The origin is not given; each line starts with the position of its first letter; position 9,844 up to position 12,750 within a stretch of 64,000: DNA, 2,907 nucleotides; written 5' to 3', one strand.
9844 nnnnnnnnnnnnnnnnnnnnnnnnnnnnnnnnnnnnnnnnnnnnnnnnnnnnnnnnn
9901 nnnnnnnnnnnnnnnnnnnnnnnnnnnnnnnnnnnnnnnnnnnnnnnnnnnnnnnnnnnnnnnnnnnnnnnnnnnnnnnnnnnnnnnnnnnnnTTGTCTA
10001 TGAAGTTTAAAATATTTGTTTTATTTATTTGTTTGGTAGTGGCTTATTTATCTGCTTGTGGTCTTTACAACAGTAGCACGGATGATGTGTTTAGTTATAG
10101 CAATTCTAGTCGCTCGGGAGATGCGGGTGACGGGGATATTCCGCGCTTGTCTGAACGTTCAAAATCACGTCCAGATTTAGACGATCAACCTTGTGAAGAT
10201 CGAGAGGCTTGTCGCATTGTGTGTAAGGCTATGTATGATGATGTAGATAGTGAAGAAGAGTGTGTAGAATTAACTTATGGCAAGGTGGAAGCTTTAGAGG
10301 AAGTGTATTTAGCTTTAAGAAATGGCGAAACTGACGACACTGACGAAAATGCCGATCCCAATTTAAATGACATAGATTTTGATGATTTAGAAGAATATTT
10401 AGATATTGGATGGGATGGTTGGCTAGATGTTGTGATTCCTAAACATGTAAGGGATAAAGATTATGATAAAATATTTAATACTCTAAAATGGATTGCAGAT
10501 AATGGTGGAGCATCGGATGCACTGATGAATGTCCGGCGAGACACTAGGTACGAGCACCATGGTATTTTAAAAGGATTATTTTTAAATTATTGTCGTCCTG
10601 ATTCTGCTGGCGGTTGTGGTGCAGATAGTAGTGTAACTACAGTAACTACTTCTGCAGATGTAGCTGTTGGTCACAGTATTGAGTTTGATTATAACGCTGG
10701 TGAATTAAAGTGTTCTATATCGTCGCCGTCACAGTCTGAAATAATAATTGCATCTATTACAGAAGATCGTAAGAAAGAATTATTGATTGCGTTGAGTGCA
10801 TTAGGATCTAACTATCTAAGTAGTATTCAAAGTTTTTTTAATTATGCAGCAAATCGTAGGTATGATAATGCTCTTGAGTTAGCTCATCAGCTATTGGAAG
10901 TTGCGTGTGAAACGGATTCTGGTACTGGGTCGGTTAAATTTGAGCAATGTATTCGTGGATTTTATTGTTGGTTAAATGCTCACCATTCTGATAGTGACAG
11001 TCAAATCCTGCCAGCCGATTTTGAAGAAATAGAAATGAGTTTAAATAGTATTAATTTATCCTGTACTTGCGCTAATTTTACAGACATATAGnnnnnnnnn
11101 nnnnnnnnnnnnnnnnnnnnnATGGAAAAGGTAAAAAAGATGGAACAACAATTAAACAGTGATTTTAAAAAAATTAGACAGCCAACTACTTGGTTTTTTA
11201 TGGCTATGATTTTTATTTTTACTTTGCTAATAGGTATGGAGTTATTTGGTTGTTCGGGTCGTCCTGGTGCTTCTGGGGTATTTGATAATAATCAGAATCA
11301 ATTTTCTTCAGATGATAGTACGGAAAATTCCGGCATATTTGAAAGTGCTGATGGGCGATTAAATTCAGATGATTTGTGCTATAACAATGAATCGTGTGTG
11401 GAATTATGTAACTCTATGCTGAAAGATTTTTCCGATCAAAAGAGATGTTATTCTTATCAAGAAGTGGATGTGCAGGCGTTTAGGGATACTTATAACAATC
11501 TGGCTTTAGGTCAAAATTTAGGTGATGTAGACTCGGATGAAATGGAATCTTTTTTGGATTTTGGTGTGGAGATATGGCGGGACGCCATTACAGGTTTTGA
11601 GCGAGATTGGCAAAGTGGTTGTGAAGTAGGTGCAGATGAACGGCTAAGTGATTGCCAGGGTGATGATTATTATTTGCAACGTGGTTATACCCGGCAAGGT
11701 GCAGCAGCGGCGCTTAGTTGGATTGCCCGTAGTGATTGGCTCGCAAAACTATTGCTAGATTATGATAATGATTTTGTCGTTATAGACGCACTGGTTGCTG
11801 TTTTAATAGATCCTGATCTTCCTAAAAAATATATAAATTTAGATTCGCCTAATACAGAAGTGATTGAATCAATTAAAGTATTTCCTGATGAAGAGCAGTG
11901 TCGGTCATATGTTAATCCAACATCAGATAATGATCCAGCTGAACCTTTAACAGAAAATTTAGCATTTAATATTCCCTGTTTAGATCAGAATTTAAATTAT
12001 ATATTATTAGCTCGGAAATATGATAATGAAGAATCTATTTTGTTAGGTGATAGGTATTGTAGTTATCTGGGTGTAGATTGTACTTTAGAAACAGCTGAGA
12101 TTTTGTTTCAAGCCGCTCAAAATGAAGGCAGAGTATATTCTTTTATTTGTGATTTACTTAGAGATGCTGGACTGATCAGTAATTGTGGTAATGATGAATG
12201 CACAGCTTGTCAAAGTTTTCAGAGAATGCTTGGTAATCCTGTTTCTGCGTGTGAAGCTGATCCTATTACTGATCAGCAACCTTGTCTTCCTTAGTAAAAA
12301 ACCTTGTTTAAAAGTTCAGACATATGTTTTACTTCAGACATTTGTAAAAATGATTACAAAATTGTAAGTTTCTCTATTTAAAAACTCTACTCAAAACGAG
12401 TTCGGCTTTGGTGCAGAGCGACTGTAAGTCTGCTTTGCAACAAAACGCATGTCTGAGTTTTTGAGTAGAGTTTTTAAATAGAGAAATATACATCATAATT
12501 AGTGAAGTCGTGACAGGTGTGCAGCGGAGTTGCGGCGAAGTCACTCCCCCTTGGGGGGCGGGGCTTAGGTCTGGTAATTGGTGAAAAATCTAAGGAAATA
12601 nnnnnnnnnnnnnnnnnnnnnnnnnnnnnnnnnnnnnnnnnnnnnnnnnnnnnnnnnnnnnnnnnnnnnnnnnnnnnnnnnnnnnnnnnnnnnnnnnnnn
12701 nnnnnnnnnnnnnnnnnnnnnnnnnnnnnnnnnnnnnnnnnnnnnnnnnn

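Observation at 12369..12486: B-repeats: 100-118 bp hairpins with a conserved core and copy-specific but self-complementary outer stems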

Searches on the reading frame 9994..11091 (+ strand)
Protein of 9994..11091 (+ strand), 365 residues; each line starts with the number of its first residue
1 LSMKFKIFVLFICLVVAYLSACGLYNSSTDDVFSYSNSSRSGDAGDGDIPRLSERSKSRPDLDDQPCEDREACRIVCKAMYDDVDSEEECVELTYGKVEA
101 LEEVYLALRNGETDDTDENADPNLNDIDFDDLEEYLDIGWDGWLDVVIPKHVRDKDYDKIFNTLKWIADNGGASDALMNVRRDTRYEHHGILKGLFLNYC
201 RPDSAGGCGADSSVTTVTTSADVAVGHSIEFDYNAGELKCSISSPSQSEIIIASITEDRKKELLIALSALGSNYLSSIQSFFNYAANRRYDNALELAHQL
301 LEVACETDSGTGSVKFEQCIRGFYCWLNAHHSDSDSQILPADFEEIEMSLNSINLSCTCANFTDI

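Call 21: search_protein_families(library=pfam, proteins=[window:9994-11091:+])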
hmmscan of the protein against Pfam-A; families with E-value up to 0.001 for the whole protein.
window:9994-11091:+ (365 aa): 0 families

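Call 59: find_homologous_proteins(query=window:9994-11091:+, max_evalue=1e-20)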
Query window:9994-11091:+ (365 aa): 4 proteins with E <= 1e-20 among 3324 candidates.
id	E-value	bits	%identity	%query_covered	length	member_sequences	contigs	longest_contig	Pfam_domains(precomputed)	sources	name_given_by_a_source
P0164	7.7e-244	827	100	99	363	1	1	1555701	-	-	-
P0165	3.9e-190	650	80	99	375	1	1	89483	-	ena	-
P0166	6.4e-142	491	63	99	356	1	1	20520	-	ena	-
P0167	1.7e-83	299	46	99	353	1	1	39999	-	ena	-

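Call 60: find_encoding_contigs(protein=P0165, flank=10000, max_places=3)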
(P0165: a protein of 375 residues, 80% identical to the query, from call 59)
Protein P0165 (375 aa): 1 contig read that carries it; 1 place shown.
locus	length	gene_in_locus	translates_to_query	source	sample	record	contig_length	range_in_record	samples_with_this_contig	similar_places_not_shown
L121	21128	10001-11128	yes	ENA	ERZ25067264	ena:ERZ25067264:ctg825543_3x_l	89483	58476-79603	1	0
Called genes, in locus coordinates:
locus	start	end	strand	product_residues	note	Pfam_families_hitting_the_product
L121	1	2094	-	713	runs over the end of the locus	PF16697:Yop-YscD_cpl, PF00498:FHA, PF16697:Yop-YscD_cpl, PF00498:FHA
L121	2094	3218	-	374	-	PF16697:Yop-YscD_cpl, PF00498:FHA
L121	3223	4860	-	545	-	PF16697:Yop-YscD_cpl, PF00498:FHA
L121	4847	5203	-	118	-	PF02643:DUF192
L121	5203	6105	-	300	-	PF00482:T2SSF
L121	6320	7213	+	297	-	PF03807:F420_oxidored, PF14748:P5CR_dimer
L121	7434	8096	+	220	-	PF05103:DivIVA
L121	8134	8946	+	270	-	-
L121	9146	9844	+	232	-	PF01936:NYN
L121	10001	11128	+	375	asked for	-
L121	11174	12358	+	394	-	-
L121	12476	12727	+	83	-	-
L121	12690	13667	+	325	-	PF01972:SDH_protease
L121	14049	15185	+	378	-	-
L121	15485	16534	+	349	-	-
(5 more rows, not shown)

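Call 61: find_encoding_contigs(protein=P0166, flank=10000, max_places=3)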
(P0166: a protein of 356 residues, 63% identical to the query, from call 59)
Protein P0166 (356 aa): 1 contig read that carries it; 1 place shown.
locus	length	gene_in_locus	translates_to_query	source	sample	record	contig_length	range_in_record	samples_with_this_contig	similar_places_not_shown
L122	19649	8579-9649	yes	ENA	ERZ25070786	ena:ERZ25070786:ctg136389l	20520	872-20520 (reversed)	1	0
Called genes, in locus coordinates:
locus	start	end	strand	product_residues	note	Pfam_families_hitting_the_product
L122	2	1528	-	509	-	?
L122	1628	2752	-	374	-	PF16697:Yop-YscD_cpl, PF00498:FHA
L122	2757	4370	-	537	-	PF16697:Yop-YscD_cpl, PF00498:FHA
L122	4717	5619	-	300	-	PF00482:T2SSF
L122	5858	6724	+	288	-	PF03807:F420_oxidored, PF14748:P5CR_dimer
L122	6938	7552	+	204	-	PF05103:DivIVA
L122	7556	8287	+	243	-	-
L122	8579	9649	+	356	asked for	-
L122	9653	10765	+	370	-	-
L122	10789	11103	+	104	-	-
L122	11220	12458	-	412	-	PF17761:DUF1016_N, PF06250:YhcG_C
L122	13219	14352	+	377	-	-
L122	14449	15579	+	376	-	-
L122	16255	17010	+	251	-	-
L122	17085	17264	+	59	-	-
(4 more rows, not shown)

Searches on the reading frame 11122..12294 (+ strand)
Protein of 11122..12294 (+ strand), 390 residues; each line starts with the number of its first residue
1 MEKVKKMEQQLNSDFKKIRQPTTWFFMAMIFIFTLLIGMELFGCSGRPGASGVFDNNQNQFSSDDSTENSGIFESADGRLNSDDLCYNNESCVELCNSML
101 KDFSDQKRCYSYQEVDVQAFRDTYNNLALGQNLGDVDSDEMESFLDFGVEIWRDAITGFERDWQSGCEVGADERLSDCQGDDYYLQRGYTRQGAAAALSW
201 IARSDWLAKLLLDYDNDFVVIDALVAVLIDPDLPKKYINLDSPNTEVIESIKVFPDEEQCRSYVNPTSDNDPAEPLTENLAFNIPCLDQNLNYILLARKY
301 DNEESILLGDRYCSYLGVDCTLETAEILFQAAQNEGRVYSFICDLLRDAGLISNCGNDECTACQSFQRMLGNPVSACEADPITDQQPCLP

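Call 21: search_protein_families(library=pfam, proteins=[window:11122-12294:+])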
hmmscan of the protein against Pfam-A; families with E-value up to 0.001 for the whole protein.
window:11122-12294:+ (390 aa): 0 families

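Call 34: find_related_loci(query=window:11122-12294:+, collection=metagenome_contigs, flank=6000)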
Query window:11122-12294:+ (390 aa) in metagenome_contigs; peptide patterns used: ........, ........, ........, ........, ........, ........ (x = any residue, [..] = any of these).
57 stretches matched a pattern, but none encodes a relative of the query by tblastn (E <= 1e-3).

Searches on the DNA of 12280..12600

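Call 19: search_rna_families(source=window, start=12280, end=12600, threshold=evalue, max_evalue=10)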
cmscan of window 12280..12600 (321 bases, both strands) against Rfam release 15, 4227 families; matches with E-value up to 10: 9.
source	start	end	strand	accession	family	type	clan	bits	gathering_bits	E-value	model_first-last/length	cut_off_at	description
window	12364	12490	-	RF03926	MIR1435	Gene; miRNA;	-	36.1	94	0.00057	1-186/186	no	MIR1435 microRNA precursor family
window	12287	12359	-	RF00592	SNORD78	Gene; snRNA; snoRNA; CD-box;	CL00051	29.3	38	0.0035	1-65/65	no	Small nucleolar RNA SNORD78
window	12365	12491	+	RF03926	MIR1435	Gene; miRNA;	-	28.4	94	0.023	1-186/186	no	MIR1435 microRNA precursor family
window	12317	12443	+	RF00077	SraB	Gene; sRNA;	-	25.2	130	0.0045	1-169/169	no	SraB RNA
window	12285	12349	-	RF00086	SNORD27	Gene; snRNA; snoRNA; CD-box;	-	18.7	52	1.4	1-71/71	no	Small nucleolar RNA SNORD27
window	12345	12503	+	RF04088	MIR812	Gene; miRNA;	-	18.5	80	9.7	1-205/205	no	MIR812 microRNA precursor family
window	12322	12353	+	RF00493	snoU2-30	Gene; snRNA; snoRNA; CD-box;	-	15.9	60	2.5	13-44/70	no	Small nucleolar RNA U2-30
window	12540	12576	-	RF01323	CRISPR-DR10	Gene; CRISPR;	-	15.5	39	0.95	1-37/37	no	CRISPR RNA direct repeat element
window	12369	12486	-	RF04143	MIR869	Gene; miRNA;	-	15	330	0.17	1-298/298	no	MIR869 microRNA precursor family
